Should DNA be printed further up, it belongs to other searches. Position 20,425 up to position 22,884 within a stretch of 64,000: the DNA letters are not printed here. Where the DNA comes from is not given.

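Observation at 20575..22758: Single-polypeptide NapC/NirT-type membrane anchor fused to a 16-haem wire with an internally duplicated helical module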

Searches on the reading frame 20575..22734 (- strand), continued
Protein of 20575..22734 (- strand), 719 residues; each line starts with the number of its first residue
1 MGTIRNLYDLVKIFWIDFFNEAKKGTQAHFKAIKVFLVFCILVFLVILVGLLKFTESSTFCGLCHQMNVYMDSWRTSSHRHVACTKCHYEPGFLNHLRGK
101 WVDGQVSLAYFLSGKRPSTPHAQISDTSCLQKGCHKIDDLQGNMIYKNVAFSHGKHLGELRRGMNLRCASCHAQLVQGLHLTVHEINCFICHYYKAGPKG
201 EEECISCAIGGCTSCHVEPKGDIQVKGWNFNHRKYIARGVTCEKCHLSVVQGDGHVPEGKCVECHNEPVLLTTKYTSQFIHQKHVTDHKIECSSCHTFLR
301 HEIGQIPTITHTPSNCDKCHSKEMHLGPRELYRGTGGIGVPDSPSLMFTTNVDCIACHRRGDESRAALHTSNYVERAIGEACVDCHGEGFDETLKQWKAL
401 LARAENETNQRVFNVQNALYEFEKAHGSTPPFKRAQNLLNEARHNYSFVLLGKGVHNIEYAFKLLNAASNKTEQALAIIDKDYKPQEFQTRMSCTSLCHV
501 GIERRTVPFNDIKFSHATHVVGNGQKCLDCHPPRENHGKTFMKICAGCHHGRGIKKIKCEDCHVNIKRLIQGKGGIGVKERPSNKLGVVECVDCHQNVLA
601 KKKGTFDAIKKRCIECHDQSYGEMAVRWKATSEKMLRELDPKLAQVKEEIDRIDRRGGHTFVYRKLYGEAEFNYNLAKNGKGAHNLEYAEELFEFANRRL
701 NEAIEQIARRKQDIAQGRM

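Call 9: find_homologous_proteins(query=window:20575-22734:-)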
Query window:20575-22734:- (719 aa): 382 proteins with E <= 0.001 among 4215 candidates; the best 120 are listed.
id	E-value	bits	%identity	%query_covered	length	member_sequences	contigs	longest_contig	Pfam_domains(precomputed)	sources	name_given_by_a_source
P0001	0.0e+0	1604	92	100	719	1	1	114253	PF14537.12,PF03264.20,PF02085.22,PF14522.12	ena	-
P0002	0.0e+0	1603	92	100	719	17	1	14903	PF14537.12,PF03264.20,PF02085.22,PF14522.12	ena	-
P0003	0.0e+0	1602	92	100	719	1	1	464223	PF14537.12,PF03264.20,PF02085.22,PF14522.12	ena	-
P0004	0.0e+0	1600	92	100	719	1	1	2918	PF14537.12,PF03264.20,PF02085.22,PF14522.12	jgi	jgi:nitrate/TMAO reductase-like tetraheme cytochrome c subunit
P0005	0.0e+0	1599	92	100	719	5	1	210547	PF14537.12,PF03264.20,PF02085.22,PF14522.12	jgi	jgi:nitrate/TMAO reductase-like tetraheme cytochrome c subunit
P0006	0.0e+0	1596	92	100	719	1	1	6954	PF14537.12,PF03264.20,PF02085.22,PF14522.12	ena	-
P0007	0.0e+0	1595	92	100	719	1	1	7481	PF14537.12,PF03264.20,PF02085.22,PF14522.12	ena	-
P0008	0.0e+0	1595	92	100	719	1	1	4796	PF14537.12,PF03264.20,PF02085.22,PF14522.12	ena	-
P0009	0.0e+0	1594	92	100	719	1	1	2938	PF14537.12,PF03264.20,PF02085.22,PF14522.12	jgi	jgi:nitrate/TMAO reductase-like tetraheme cytochrome c subunit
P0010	0.0e+0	1593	92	100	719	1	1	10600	PF14537.12,PF03264.20,PF02085.22,PF14522.12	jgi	jgi:nitrate/TMAO reductase-like tetraheme cytochrome c subunit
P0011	0.0e+0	1590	92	100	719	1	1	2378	PF14537.12,PF03264.20,PF02085.22,PF14522.12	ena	-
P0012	0.0e+0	1590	91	100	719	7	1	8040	PF14537.12,PF03264.20,PF02085.22,PF14522.12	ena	-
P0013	0.0e+0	1589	91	100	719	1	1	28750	PF14537.12,PF03264.20,PF02085.22,PF14522.12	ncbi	ncbi:MAG: cytochrome c3 family protein [Thermodesulfobacteriota bacterium]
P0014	0.0e+0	1583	91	100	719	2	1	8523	PF14537.12,PF03264.20,PF02085.22,PF14522.12,PF22113.2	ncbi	-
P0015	0.0e+0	1573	90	100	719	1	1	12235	PF14537.12,PF03264.20,PF02085.22,PF14522.12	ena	-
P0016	0.0e+0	1569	90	100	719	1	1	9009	PF14537.12,PF03264.20,PF02085.22,PF14522.12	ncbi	-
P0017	0.0e+0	1564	90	100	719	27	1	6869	PF14537.12,PF03264.20,PF02085.22,PF14522.12,PF22113.2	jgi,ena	-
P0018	0.0e+0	1561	89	100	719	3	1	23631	PF14537.12,PF03264.20,PF02085.22,PF14522.12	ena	-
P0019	0.0e+0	1559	89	100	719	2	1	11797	PF14537.12,PF03264.20,PF02085.22,PF14522.12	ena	-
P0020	0.0e+0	1542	88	100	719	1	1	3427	PF14537.12,PF03264.20,PF02085.22,PF14522.12,PF22113.2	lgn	-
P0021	0.0e+0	1539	88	100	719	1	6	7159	PF14537.12,PF03264.20,PF02085.22,PF14522.12,PF22113.2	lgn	-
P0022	0.0e+0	1449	82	100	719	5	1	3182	PF14537.12,PF03264.20,PF02085.22,PF14522.12,PF22113.2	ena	-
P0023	0.0e+0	1437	81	100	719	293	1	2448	PF14537.12,PF03264.20,PF02085.22,PF14522.12,PF22113.2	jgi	jgi:nitrate/TMAO reductase-like tetraheme cytochrome c subunit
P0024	0.0e+0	1431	80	100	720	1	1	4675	PF14537.12,PF03264.20,PF02085.22,PF14522.12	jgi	jgi:hypothetical protein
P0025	0.0e+0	1422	79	100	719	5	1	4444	PF14537.12,PF03264.20,PF02085.22,PF14522.12,PF22113.2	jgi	-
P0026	0.0e+0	1414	81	99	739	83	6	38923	PF14537.12,PF03264.20,PF02085.22,PF14522.12,PF22113.2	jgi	jgi:nitrate/TMAO reductase-like tetraheme cytochrome c subunit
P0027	0.0e+0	1413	79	100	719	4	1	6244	PF14537.12,PF03264.20,PF02085.22,PF14522.12,PF22113.2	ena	-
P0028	0.0e+0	1411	79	100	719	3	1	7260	PF14537.12,PF03264.20,PF02085.22,PF14522.12,PF22113.2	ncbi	-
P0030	0.0e+0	1404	80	99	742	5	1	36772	PF14537.12,PF03264.20,PF02085.22,PF14522.12,PF22113.2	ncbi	-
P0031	0.0e+0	1400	77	100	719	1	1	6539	PF14537.12,PF03264.20,PF02085.22,PF14522.12,PF22113.2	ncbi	-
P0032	0.0e+0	1399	77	100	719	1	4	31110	PF14537.12,PF03264.20,PF02085.22,PF14522.12,PF22113.2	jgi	jgi:nitrate/TMAO reductase-like tetraheme cytochrome c subunit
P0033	0.0e+0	1395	79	98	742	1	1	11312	PF14537.12,PF03264.20,PF02085.22,PF14522.12,PF22113.2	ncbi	-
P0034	0.0e+0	1393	76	100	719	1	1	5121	PF14537.12,PF03264.20,PF02085.22,PF14522.12,PF22113.2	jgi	jgi:nitrate/TMAO reductase-like tetraheme cytochrome c subunit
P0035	0.0e+0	1391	78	99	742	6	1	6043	PF14537.12,PF03264.20,PF02085.22,PF14522.12,PF22113.2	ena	-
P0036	0.0e+0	1384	77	100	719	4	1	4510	PF14537.12,PF03264.20,PF02085.22,PF14522.12,PF22113.2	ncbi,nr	ncbi:MAG TPA: cytochrome c3 family protein [Thermodesulfobacteriota bacterium]|nr:cytochrome c3 fami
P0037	0.0e+0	1382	79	98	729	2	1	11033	PF14537.12,PF03264.20,PF02085.22,PF14522.12,PF22113.2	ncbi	ncbi:MAG: cytochrome c3 family protein [Thermodesulfobacteriota bacterium]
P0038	0.0e+0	1381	77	99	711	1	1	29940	PF14537.12,PF03264.20,PF02085.22,PF14522.12,PF22113.2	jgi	jgi:nitrate/TMAO reductase-like tetraheme cytochrome c subunit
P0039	0.0e+0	1379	78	99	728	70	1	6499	PF14537.12,PF03264.20,PF02085.22,PF14522.12,PF22113.2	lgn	-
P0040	0.0e+0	1374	77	100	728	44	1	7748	PF14537.12,PF03264.20,PF02085.22,PF14522.12,PF22113.2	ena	-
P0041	0.0e+0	1373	77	98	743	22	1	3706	PF14537.12,PF03264.20,PF02085.22,PF14522.12,PF22113.2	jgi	jgi:nitrate/TMAO reductase-like tetraheme cytochrome c subunit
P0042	0.0e+0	1372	78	99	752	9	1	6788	PF14537.12,PF03264.20,PF02085.22,PF14522.12,PF22113.2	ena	-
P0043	0.0e+0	1372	78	98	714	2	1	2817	PF14537.12,PF03264.20,PF02085.22,PF14522.12,PF22113.2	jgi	-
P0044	0.0e+0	1371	76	100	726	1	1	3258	PF14537.12,PF03264.20,PF02085.22,PF14522.12,PF22113.2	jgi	jgi:nitrate/TMAO reductase-like tetraheme cytochrome c subunit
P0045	0.0e+0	1367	75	100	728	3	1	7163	PF14537.12,PF03264.20,PF02085.22,PF14522.12,PF22113.2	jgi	jgi:hypothetical protein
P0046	0.0e+0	1365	76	100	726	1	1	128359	PF14537.12,PF03264.20,PF02085.22,PF14522.12,PF22113.2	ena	-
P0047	0.0e+0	1363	76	100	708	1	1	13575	PF14537.12,PF03264.20,PF02085.22,PF14522.12,PF22113.2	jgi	jgi:nitrate/TMAO reductase-like tetraheme cytochrome c subunit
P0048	0.0e+0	1363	77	98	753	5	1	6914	PF14537.12,PF03264.20,PF02085.22,PF14522.12,PF22113.2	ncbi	-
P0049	0.0e+0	1360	76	98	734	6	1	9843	PF14537.12,PF03264.20,PF02085.22,PF14522.12,PF22113.2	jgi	jgi:nitrate/TMAO reductase-like tetraheme cytochrome c subunit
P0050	0.0e+0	1358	76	100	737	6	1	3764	PF14537.12,PF03264.20,PF02085.22,PF14522.12,PF22113.2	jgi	-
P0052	0.0e+0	1355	76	99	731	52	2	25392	PF14537.12,PF03264.20,PF02085.22,PF14522.12,PF22113.2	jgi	-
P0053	0.0e+0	1351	76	99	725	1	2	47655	PF14537.12,PF03264.20,PF02085.22,PF14522.12,PF22113.2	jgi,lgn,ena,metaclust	metaclust:\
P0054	0.0e+0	1350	76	98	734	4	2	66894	PF14537.12,PF03264.20,PF02085.22,PF14522.12,PF22113.2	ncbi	-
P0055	0.0e+0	1350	78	99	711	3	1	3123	PF14537.12,PF03264.20,PF02085.22,PF14522.12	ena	-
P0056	0.0e+0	1350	77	98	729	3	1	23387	PF14537.12,PF03264.20,PF02085.22,PF14522.12,PF22113.2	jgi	-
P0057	0.0e+0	1349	75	100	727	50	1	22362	PF14537.12,PF03264.20,PF02085.22,PF14522.12,PF22113.2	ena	-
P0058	0.0e+0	1344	75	99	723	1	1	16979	PF14537.12,PF03264.20,PF02085.22,PF14522.12,PF22113.2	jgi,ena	-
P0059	0.0e+0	1340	75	100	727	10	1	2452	PF14537.12,PF03264.20,PF02085.22,PF14522.12,PF22113.2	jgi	jgi:hypothetical protein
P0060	0.0e+0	1340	74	100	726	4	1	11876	PF14537.12,PF03264.20,PF02085.22,PF14522.12,PF22113.2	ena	-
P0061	0.0e+0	1339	76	99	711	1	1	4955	PF14537.12,PF03264.20,PF02085.22,PF14522.12,PF22113.2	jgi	jgi:nitrate/TMAO reductase-like tetraheme cytochrome c subunit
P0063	0.0e+0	1337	76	99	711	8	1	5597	PF14537.12,PF03264.20,PF02085.22,PF14522.12,PF22113.2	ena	-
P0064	0.0e+0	1337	75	100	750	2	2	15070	PF14537.12,PF03264.20,PF02085.22,PF14522.12,PF22113.2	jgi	jgi:nitrate/TMAO reductase-like tetraheme cytochrome c subunit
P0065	0.0e+0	1334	76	99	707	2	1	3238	PF09699.16,PF14537.12,PF03264.20,PF02085.22,PF14522.12,PF22113.2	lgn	-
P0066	0.0e+0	1331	76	98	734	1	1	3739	PF14537.12,PF03264.20,PF02085.22,PF14522.12,PF22113.2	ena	-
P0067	0.0e+0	1330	75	98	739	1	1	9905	PF14537.12,PF03264.20,PF02085.22,PF14522.12,PF22113.2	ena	-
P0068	0.0e+0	1328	76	98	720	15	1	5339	PF14537.12,PF03264.20,PF02085.22,PF14522.12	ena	-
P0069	0.0e+0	1326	75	99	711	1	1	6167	PF14537.12,PF03264.20,PF02085.22,PF14522.12,PF22113.2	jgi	-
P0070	0.0e+0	1325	75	99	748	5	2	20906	PF14537.12,PF03264.20,PF02085.22,PF14522.12,PF22113.2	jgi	jgi:nitrate/TMAO reductase-like tetraheme cytochrome c subunit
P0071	0.0e+0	1323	75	98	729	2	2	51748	PF14537.12,PF03264.20,PF02085.22,PF14522.12,PF22113.2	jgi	jgi:nitrate/TMAO reductase-like tetraheme cytochrome c subunit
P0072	0.0e+0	1322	73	100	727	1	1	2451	PF14537.12,PF03264.20,PF02085.22,PF14522.12,PF22113.2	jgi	-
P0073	0.0e+0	1320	73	100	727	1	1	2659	PF14537.12,PF03264.20,PF02085.22,PF14522.12,PF22113.2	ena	-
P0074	0.0e+0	1317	74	100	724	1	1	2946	PF14537.12,PF03264.20,PF02085.22,PF14522.12,PF22113.2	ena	-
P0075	0.0e+0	1315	74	99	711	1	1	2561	PF14537.12,PF03264.20,PF02085.22,PF14522.12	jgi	jgi:nitrate/TMAO reductase-like tetraheme cytochrome c subunit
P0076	0.0e+0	1313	74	99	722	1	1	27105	PF14537.12,PF03264.20,PF02085.22,PF14522.12,PF22113.2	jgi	jgi:hypothetical protein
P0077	0.0e+0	1311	71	100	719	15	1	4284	PF14537.12,PF03264.20,PF02085.22,PF14522.12,PF22113.2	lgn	-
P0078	0.0e+0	1310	73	98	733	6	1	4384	PF14537.12,PF03264.20,PF02085.22,PF14522.12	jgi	jgi:nitrate/TMAO reductase-like tetraheme cytochrome c subunit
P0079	0.0e+0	1310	74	100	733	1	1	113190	PF14537.12,PF03264.20,PF02085.22,PF14522.12,PF22113.2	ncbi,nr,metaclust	ncbi:MAG: hypothetical protein A2156_00515 [Deltaproteobacteria bacterium RBG_16_48_10]|nr:MAG: hypo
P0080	0.0e+0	1308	73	100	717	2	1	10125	PF14537.12,PF03264.20,PF02085.22,PF14522.12,PF22113.2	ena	-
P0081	0.0e+0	1305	73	100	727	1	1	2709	PF14537.12,PF03264.20,PF02085.22,PF14522.12,PF22113.2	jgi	-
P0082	0.0e+0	1305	72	100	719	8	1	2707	PF14537.12,PF03264.20,PF02085.22,PF14522.12,PF22113.2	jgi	-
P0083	0.0e+0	1304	73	99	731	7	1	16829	PF14537.12,PF03264.20,PF02085.22,PF14522.12,PF22113.2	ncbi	-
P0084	0.0e+0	1304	75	98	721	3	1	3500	PF14537.12,PF03264.20,PF02085.22,PF14522.12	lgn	-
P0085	0.0e+0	1302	71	100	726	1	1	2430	PF14537.12,PF03264.20,PF02085.22,PF14522.12,PF22113.2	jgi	jgi:hypothetical protein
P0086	0.0e+0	1298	73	100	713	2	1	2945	PF14537.12,PF03264.20,PF02085.22,PF14522.12,PF22113.2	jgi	jgi:nitrate/TMAO reductase-like tetraheme cytochrome c subunit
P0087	0.0e+0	1298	73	98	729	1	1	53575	PF14537.12,PF03264.20,PF02085.22,PF14522.12,PF22113.2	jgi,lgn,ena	-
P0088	0.0e+0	1298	72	98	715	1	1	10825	PF14537.12,PF03264.20,PF02085.22,PF14522.12,PF22113.2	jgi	jgi:nitrate/TMAO reductase-like tetraheme cytochrome c subunit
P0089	0.0e+0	1297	72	100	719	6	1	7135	PF14537.12,PF03264.20,PF02085.22,PF14522.12,PF22113.2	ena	-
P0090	0.0e+0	1293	72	100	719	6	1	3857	PF14537.12,PF03264.20,PF02085.22,PF14522.12,PF22113.2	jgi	jgi:nitrate/TMAO reductase-like tetraheme cytochrome c subunit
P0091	0.0e+0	1293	73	98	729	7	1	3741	PF14537.12,PF03264.20,PF02085.22,PF14522.12,PF22113.2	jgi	jgi:hypothetical protein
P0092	0.0e+0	1292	71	100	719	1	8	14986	PF14537.12,PF03264.20,PF02085.22,PF14522.12,PF22113.2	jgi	jgi:nitrate/TMAO reductase-like tetraheme cytochrome c subunit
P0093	0.0e+0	1292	71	100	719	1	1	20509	PF14537.12,PF03264.20,PF02085.22,PF14522.12,PF22113.2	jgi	jgi:nitrate/TMAO reductase-like tetraheme cytochrome c subunit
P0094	0.0e+0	1288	78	92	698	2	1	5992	PF14537.12,PF03264.20,PF02085.22,PF14522.12,PF22113.2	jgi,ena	-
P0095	0.0e+0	1287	76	98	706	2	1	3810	PF14537.12,PF03264.20,PF02085.22,PF14522.12,PF22113.2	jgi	-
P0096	0.0e+0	1285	72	99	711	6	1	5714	PF14537.12,PF03264.20,PF02085.22,PF14522.12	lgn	-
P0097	0.0e+0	1283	71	100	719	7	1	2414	PF14537.12,PF03264.20,PF02085.22,PF14522.12,PF22113.2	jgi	jgi:nitrate/TMAO reductase-like tetraheme cytochrome c subunit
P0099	0.0e+0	1281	71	100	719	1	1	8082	PF14537.12,PF03264.20,PF02085.22,PF14522.12,PF22113.2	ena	-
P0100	0.0e+0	1280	72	99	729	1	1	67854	PF14537.12,PF03264.20,PF02085.22,PF14522.12,PF22113.2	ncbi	-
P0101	0.0e+0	1280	71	100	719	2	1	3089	PF14537.12,PF03264.20,PF02085.22,PF14522.12,PF22113.2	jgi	-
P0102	0.0e+0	1277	73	98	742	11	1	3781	PF14537.12,PF03264.20,PF02085.22,PF14522.12,PF22113.2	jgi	-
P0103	0.0e+0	1274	72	98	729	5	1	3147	PF14537.12,PF03264.20,PF02085.22,PF14522.12,PF22113.2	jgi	jgi:nitrate/TMAO reductase-like tetraheme cytochrome c subunit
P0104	0.0e+0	1273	73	99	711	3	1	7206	PF14537.12,PF03264.20,PF02085.22,PF14522.12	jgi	jgi:nitrate/TMAO reductase-like tetraheme cytochrome c subunit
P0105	0.0e+0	1270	72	98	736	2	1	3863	PF14537.12,PF03264.20,PF02085.22,PF14522.12,PF22113.2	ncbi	-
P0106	0.0e+0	1268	70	100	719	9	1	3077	PF14537.12,PF03264.20,PF02085.22,PF14522.12,PF22113.2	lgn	-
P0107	0.0e+0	1267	77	92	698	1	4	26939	PF14537.12,PF03264.20,PF02085.22,PF14522.12,PF22113.2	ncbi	-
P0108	0.0e+0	1261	73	97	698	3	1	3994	PF14537.12,PF03264.20,PF02085.22,PF14522.12,PF22113.2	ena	-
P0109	0.0e+0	1261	71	99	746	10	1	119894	PF14537.12,PF03264.20,PF02085.22,PF14522.12,PF22113.2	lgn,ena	-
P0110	0.0e+0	1253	73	98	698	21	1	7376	PF14537.12,PF03264.20,PF02085.22,PF14522.12,PF22113.2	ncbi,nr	ncbi:MAG: hypothetical protein A2026_10735 [Deltaproteobacteria bacterium RBG_19FT_COMBO_46_12]|nr:M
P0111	0.0e+0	1252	70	99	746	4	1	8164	PF14537.12,PF03264.20,PF02085.22,PF14522.12,PF22113.2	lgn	-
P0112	0.0e+0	1249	72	98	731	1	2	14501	PF14537.12,PF03264.20,PF02085.22,PF14522.12,PF22113.2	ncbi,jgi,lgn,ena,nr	ncbi:MAG: cytochrome c3 family protein [Syntrophaceae bacterium]|nr:cytochrome c3 family protein [Sy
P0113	0.0e+0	1247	73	97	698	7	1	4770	PF14537.12,PF03264.20,PF02085.22,PF14522.12,PF22113.2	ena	-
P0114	0.0e+0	1246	73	97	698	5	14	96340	PF14537.12,PF03264.20,PF02085.22,PF14522.12,PF22113.2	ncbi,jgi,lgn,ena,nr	ncbi:MAG: hypothetical protein COS40_11655 [Deltaproteobacteria bacterium CG03_land_8_20_14_0_80_45_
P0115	0.0e+0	1239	69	100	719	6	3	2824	PF14537.12,PF03264.20,PF02085.22,PF14522.12,PF22113.2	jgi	jgi:nitrate/TMAO reductase-like tetraheme cytochrome c subunit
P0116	0.0e+0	1235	73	97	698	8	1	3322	PF14537.12,PF03264.20,PF02085.22,PF14522.12,PF22113.2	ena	-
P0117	0.0e+0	1233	74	92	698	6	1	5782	PF14537.12,PF03264.20,PF02085.22,PF14522.12,PF22113.2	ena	-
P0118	0.0e+0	1232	68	100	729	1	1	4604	PF14537.12,PF03264.20,PF02085.22,PF14522.12,PF22113.2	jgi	jgi:hypothetical protein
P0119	0.0e+0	1230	74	92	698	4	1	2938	PF14537.12,PF03264.20,PF02085.22,PF14522.12,PF22113.2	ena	-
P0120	0.0e+0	1229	69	99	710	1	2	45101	PF14537.12,PF03264.20,PF02085.22,PF14522.12,PF22113.2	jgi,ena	jgi:nitrate/TMAO reductase-like tetraheme cytochrome c subunit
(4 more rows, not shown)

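Call 17: find_encoding_contigs(protein=P0079, flank=10000, max_places=2)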
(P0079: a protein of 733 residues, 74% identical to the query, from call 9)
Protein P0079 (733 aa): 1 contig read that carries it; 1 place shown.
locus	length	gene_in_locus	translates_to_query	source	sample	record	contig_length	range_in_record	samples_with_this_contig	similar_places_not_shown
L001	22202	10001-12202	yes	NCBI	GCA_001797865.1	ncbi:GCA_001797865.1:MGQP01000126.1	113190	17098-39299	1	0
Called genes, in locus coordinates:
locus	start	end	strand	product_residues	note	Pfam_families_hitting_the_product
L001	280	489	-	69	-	-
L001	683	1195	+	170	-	PF07920:DUF1684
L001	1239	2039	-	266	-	PF07920:DUF1684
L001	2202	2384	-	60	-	-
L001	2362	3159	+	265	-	-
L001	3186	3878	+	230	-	PF12797:Fer4_2 (weak), PF12837:Fer4_6 (faint), PF13187:Fer4_9 (faint), PF13237:Fer4_10 (weak), PF13247:Fer4_11, PF12838:Fer4_7 (weak), PF00037:Fer4 (weak), PF13237:Fer4_10 (weak)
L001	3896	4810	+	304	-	PF03916:NrfD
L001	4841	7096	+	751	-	PF04879:Molybdop_Fe4S4, PF00384:Molybdopterin, PF01568:Molydop_binding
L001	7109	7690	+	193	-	PF02085:Cytochrom_CIII (faint), PF09699:Paired_CXXCH_1 (faint), PF14537:Cytochrom_c3_2 (faint), PF03264:Cytochrom_NNT (weak), PF14522:Cytochrome_C7 (weak)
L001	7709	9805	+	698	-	PF03264:Cytochrom_NNT (faint), PF02085:Cytochrom_CIII (faint), PF14522:Cytochrome_C7 (faint), PF14537:Cytochrom_c3_2 (faint), PF22113:Mtrc-MtrF_II-IV_dom (faint)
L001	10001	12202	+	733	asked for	PF03264:Cytochrom_NNT (faint), PF02085:Cytochrom_CIII (faint), PF14522:Cytochrome_C7 (faint), PF22113:Mtrc-MtrF_II-IV_dom (faint), PF14537:Cytochrom_c3_2 (weak)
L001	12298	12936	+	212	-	PF06971:Put_DNA-bind_N, PF01408:GFO_IDH_MocA (weak), PF02629:CoA_binding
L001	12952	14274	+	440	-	PF00202:Aminotran_3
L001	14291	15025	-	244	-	PF00857:Isochorismatase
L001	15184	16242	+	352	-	PF00850:Hist_deacetyl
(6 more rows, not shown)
